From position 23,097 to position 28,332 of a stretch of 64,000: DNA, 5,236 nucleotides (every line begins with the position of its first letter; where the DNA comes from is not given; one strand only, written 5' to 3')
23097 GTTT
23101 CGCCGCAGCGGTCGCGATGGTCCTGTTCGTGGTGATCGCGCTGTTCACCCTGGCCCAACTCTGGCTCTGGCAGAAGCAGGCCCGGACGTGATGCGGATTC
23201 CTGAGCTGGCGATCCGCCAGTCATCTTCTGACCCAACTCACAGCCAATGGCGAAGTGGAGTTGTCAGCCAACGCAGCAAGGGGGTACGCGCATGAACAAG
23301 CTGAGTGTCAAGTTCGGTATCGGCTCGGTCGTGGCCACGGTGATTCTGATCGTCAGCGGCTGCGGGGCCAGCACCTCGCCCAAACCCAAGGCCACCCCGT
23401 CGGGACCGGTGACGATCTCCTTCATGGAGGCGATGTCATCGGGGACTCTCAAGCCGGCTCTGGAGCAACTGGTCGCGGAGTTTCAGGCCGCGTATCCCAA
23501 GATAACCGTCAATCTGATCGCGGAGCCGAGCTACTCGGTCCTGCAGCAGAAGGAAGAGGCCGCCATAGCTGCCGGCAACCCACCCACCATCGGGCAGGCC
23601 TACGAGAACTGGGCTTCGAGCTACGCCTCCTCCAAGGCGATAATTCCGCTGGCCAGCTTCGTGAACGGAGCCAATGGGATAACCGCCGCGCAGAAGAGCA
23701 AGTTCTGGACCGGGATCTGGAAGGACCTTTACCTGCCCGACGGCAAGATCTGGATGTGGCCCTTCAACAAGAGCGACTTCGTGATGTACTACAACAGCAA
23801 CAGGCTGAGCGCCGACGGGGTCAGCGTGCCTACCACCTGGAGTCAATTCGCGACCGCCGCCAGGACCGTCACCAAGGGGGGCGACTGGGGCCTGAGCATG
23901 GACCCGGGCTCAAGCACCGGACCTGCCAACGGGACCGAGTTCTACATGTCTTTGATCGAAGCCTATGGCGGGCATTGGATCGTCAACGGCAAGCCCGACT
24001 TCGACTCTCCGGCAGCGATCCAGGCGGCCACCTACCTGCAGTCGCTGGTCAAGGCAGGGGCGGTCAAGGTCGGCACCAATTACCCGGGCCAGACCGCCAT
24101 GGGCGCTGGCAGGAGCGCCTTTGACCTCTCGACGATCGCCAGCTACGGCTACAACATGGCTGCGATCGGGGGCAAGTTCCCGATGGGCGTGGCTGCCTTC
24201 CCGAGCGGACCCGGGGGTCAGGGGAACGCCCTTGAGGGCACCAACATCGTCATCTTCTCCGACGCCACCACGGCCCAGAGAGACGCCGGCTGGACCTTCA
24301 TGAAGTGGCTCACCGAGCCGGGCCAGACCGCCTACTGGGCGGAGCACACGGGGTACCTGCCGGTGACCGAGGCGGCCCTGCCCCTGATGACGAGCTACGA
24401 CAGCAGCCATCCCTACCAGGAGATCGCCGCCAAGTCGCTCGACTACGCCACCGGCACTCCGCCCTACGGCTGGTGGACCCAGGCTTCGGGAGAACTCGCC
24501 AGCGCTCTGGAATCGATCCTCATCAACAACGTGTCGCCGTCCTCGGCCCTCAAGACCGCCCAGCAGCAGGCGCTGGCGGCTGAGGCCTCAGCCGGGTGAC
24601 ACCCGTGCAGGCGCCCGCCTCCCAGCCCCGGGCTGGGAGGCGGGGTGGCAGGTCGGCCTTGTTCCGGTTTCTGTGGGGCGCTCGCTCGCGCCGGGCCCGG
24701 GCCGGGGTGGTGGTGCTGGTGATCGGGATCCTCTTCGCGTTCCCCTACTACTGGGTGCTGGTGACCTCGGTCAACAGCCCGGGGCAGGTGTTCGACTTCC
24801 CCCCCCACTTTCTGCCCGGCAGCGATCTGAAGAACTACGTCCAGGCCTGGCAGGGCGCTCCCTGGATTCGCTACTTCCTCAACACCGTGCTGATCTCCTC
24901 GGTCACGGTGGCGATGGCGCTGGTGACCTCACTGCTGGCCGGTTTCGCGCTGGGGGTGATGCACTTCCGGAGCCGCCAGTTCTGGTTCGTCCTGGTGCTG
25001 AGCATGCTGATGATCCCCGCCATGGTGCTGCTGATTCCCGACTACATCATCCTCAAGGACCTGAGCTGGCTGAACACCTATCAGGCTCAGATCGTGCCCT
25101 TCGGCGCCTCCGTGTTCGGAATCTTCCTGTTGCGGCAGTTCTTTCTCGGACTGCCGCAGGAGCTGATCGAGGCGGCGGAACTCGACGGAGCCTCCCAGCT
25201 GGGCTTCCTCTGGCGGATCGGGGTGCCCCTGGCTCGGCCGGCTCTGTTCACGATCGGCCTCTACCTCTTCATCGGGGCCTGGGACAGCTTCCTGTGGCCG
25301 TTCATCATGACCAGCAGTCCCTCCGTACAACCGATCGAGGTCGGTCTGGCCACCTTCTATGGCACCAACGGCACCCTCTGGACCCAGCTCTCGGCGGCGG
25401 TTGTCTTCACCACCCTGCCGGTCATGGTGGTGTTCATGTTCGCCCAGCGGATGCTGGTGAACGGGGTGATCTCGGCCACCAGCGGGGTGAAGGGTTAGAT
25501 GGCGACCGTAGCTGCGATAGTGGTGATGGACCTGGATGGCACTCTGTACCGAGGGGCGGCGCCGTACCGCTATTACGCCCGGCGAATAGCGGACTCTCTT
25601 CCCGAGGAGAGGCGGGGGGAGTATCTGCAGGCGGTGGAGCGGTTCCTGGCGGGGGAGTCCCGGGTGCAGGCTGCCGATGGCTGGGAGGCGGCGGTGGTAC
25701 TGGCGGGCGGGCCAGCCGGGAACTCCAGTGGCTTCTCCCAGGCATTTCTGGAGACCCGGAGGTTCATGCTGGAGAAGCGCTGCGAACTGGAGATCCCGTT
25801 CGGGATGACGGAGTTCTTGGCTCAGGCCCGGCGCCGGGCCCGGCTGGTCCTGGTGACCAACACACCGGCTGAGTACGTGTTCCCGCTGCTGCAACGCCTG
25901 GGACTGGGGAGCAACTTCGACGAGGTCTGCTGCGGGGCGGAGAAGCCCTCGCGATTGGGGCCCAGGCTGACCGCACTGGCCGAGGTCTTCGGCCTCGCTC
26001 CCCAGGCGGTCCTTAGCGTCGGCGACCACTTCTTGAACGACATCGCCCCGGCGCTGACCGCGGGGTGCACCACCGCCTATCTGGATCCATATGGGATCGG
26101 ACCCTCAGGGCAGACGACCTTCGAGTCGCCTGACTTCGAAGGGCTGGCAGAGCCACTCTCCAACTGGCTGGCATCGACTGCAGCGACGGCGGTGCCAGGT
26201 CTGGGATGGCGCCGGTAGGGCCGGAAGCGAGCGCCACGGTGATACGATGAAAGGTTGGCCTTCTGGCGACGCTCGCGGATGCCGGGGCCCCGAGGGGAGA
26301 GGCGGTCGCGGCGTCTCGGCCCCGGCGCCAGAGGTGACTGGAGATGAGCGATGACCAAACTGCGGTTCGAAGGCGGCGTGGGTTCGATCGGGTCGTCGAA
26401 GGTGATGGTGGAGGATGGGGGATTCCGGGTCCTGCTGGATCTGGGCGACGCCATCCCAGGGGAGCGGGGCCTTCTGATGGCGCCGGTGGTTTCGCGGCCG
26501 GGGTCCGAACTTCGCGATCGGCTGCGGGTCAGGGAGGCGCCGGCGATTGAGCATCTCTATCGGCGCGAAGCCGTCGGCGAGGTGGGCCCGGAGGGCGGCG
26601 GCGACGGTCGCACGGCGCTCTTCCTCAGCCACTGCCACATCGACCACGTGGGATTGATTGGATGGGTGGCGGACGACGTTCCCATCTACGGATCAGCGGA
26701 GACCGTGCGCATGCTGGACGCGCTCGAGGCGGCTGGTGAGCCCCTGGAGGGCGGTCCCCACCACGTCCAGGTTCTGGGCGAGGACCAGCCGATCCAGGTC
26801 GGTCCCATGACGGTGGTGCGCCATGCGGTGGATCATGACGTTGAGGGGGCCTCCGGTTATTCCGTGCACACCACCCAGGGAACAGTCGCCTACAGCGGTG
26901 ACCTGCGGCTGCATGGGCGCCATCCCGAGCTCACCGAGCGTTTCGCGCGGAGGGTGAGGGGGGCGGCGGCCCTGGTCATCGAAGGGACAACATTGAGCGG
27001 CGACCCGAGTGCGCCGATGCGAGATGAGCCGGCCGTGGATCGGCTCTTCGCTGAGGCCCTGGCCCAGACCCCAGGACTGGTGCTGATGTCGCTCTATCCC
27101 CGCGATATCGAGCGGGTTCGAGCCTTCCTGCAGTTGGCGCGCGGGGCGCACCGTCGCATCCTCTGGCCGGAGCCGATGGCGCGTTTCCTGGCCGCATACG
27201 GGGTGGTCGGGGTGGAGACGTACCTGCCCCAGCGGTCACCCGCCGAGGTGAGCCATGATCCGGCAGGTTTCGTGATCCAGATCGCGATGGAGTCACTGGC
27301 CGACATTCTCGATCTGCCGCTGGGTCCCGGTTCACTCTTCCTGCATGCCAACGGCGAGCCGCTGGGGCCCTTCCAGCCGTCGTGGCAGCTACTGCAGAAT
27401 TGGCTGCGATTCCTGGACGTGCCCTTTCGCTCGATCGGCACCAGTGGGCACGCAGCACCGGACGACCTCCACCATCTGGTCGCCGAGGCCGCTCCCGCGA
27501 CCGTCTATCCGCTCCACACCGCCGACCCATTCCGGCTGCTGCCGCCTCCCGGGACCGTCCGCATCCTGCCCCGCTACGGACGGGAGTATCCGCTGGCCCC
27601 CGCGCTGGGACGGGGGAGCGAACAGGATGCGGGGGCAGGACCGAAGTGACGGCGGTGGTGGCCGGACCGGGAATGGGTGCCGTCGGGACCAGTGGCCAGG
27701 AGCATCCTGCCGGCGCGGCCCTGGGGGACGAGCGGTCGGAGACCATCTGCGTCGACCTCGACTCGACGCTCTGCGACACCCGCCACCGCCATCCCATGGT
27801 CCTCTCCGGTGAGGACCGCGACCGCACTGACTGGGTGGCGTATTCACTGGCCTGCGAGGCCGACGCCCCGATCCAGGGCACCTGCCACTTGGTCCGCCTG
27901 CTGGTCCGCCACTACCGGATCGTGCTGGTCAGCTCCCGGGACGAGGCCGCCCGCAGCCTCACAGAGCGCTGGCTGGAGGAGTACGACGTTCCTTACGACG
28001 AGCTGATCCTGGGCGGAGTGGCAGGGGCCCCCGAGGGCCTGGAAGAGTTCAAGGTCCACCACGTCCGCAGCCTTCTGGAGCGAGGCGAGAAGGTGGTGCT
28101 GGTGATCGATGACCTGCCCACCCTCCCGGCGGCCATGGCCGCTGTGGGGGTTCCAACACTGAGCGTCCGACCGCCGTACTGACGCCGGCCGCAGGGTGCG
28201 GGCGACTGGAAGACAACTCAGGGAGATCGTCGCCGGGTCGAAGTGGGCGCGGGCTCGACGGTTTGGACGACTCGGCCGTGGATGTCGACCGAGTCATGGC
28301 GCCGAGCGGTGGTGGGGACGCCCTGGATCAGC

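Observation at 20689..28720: Three copies of a ~320-nt non-coding element whose hairpins are kept by different sequences (candidate unclassified structured RNA family)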

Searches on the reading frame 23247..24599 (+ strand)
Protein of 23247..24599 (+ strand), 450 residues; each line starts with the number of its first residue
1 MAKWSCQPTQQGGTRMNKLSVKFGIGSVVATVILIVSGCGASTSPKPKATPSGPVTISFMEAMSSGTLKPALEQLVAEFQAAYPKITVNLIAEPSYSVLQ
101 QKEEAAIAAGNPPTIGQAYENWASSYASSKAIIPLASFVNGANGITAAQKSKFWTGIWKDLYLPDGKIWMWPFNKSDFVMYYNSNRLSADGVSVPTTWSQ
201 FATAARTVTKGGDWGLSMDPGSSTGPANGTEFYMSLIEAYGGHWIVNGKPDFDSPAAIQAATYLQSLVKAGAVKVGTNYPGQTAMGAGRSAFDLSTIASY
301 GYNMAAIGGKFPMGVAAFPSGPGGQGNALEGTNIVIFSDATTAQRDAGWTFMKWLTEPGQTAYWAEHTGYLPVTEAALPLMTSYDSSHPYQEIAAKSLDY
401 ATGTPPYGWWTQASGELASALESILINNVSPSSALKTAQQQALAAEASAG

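Call 9: search_protein_families(library=pfam, proteins=[window:23247-24599:+], max_evalue=0.01)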
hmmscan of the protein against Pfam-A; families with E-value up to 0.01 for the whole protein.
window:23247-24599:+ (450 aa): 3 families
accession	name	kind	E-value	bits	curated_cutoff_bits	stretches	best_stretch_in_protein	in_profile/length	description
PF13416.11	SBP_bac_8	-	3.9e-34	119.2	27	1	74-378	1-266/279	Bacterial extracellular solute-binding protein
PF01547.30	SBP_bac_1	-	6.3e-25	89.2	26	1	67-361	3-306/307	Bacterial extracellular solute-binding protein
PF13531.11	SBP_bac_11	-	0.0024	18.1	25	1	63-103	4-43/227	Bacterial extracellular solute-binding protein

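Call 26: find_homologous_proteins(query=window:23247-24599:+, max_evalue=1e-30)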
Query window:23247-24599:+ (450 aa): 203 proteins with E <= 1e-30 among 8000 candidates; the best 120 are listed.
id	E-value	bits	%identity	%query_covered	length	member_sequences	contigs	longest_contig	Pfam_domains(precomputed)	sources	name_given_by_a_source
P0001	2.1e-285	964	100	97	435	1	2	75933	PF13416.12,PF01547.31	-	-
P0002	4.5e-237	805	81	97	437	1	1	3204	PF13416.12,PF01547.31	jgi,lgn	-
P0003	7.1e-185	633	69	89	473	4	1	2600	PF13416.12,PF01547.31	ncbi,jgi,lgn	jgi:multiple sugar transport system substrate-binding protein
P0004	3.9e-184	631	70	88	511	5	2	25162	PF13416.12,PF01547.31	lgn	-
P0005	1.4e-181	622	66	92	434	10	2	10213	PF13416.12,PF01547.31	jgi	jgi:multiple sugar transport system substrate-binding protein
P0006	1.9e-171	589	64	86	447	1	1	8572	PF13416.12,PF01547.31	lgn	-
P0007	2.2e-169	582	64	84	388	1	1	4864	PF13416.12,PF01547.31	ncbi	ncbi:MAG: ABC transporter substrate-binding protein [Acidimicrobiales bacterium]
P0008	6.3e-168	577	64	84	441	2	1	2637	PF13416.12,PF01547.31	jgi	jgi:multiple sugar transport system substrate-binding protein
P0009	1.1e-166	573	63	84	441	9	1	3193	PF13416.12,PF01547.31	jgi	jgi:multiple sugar transport system substrate-binding protein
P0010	1.8e-166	573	59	93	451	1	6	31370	PF13416.12,PF01547.31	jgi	-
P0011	1.9e-166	572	60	92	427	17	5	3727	PF13416.12,PF01547.31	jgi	jgi:multiple sugar transport system substrate-binding protein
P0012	1.1e-165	570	63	85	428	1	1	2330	PF13416.12,PF01547.31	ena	-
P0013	1.6e-165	569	63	84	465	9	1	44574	PF13416.12,PF01547.31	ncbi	-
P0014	4.7e-165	568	65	83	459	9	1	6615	PF13416.12,PF01547.31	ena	-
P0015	6.9e-165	567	61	93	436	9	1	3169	PF13416.12,PF01547.31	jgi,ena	jgi:ABC-type glycerol-3-phosphate transport system substrate-binding protein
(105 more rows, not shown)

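Call 27: find_encoding_contigs(protein=P0001, flank=10000, max_places=6)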
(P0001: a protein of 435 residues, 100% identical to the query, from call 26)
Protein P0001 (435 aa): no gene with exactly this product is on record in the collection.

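Call 28: find_encoding_contigs(protein=P0004, flank=10000, max_places=4)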
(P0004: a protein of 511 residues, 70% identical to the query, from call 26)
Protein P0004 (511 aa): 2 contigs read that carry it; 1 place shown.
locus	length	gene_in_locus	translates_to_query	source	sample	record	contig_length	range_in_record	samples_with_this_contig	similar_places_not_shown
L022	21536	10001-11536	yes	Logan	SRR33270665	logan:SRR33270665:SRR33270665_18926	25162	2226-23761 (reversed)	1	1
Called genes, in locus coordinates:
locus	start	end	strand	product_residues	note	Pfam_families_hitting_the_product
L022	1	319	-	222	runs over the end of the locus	-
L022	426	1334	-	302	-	PF02481:DNA_processg_A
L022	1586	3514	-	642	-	PF21850:DUF6909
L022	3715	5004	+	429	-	PF02885:Glycos_trans_3N, PF00591:Glycos_transf_3, PF07831:PYNP_C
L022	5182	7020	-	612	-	PF02878:PGM_PMM_I, PF02879:PGM_PMM_II, PF02880:PGM_PMM_III, PF00408:PGM_PMM_IV (weak)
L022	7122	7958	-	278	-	PF01048:PNP_UDP_1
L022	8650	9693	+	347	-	PF00528:BPD_transp_1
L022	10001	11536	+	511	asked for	PF01547:SBP_bac_1, PF13416:SBP_bac_8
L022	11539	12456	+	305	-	PF00528:BPD_transp_1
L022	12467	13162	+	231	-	PF00702:Hydrolase, PF12710:HAD (weak), PF13419:HAD_2 (weak)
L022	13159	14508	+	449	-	PF00753:Lactamase_B (faint), PF12706:Lactamase_B_2 (weak)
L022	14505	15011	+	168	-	PF03767:Acid_phosphat_B (weak), PF25109:HAD_PNKP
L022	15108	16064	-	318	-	PF00294:PfkB, PF08543:Phos_pyr_kin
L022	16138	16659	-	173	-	-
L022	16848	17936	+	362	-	PF01156:IU_nuc_hydro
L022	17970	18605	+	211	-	PF06941:NT5C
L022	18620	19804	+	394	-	PF00005:ABC_tran, PF17912:OB_MalK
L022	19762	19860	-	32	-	-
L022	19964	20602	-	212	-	PF01865:PhoU_div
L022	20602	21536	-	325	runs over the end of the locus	PF01384:PHO4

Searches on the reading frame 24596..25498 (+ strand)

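Call 9: search_protein_families(library=pfam, proteins=[window:24596-25498:+], max_evalue=0.01)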
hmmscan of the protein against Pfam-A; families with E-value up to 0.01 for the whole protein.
window:24596-25498:+ (300 aa): 1 family
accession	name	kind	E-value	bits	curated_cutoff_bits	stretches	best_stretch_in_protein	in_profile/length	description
PF00528.27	BPD_transp_1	-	5.8e-14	52.7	26.4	1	113-291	2-182/184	Binding-protein-dependent transport system inner membrane component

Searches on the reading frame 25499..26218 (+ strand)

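Call 9: search_protein_families(library=pfam, proteins=[window:25499-26218:+], max_evalue=0.01)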
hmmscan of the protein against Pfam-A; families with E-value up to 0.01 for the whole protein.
window:25499-26218:+ (239 aa): 4 families
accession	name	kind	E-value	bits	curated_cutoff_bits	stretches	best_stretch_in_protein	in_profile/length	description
PF00702.32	Hydrolase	-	2.3e-10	41.6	26.4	1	7-189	3-191/191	haloacid dehalogenase-like hydrolase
PF12710.13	HAD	-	3.3e-09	37.9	27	1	8-177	1-181/189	haloacid dehalogenase-like hydrolase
PF13419.12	HAD_2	-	1.5e-06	28.9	23.8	1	96-193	77-176/178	Haloacid dehalogenase-like hydrolase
PF13242.12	Hydrolase_like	-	0.0016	18.8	22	1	158-193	11-46/75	HAD-hyrolase-like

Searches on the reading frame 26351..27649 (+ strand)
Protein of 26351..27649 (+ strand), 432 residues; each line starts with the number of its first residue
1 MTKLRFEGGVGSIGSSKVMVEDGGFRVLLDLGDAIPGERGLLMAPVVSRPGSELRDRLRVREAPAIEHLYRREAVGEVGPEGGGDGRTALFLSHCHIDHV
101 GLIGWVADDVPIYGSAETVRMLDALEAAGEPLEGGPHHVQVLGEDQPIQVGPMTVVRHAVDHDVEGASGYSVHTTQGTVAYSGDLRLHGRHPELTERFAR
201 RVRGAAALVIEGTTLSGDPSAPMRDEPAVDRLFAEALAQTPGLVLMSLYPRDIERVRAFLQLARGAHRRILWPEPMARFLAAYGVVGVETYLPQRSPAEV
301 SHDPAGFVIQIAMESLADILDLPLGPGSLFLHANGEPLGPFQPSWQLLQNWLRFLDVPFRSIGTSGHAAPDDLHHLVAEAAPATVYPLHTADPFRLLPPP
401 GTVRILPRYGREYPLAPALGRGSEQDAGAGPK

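Call 9: search_protein_families(library=pfam, proteins=[window:26351-27649:+], max_evalue=0.01)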
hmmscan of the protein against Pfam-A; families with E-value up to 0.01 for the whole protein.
window:26351-27649:+ (432 aa): 2 families
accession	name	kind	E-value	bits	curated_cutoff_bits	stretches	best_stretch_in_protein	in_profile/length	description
PF12706.13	Lactamase_B_2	-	7.2e-12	45.8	27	1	88-217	32-169/200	Beta-lactamase superfamily domain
PF00753.33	Lactamase_B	-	8.5e-06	26.3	22.7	1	88-196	45-161/196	Metallo-beta-lactamase superfamily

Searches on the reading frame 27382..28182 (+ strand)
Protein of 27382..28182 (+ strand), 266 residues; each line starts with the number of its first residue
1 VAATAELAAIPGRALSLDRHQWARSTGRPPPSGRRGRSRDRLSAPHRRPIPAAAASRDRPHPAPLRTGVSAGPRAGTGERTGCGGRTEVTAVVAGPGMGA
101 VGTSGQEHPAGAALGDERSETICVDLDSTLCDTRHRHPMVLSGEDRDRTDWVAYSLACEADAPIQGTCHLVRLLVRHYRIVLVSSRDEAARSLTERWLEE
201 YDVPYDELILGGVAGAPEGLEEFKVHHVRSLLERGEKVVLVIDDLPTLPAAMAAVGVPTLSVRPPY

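Call 9: search_protein_families(library=pfam, proteins=[window:27382-28182:+], max_evalue=0.01)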
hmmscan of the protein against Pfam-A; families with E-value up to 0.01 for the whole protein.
window:27382-28182:+ (266 aa): 2 families
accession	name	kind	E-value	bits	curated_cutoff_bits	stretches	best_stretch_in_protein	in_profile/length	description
PF03767.20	Acid_phosphat_B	-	1e-05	25.6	27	1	115-242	73-202/230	HAD superfamily, subfamily IIIB (Acid phosphatase)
PF25109.1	HAD_PNKP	-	3.9e-05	24.2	27.6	1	120-209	2-86/143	Polynucleotide kinase PNKP phosphatase domain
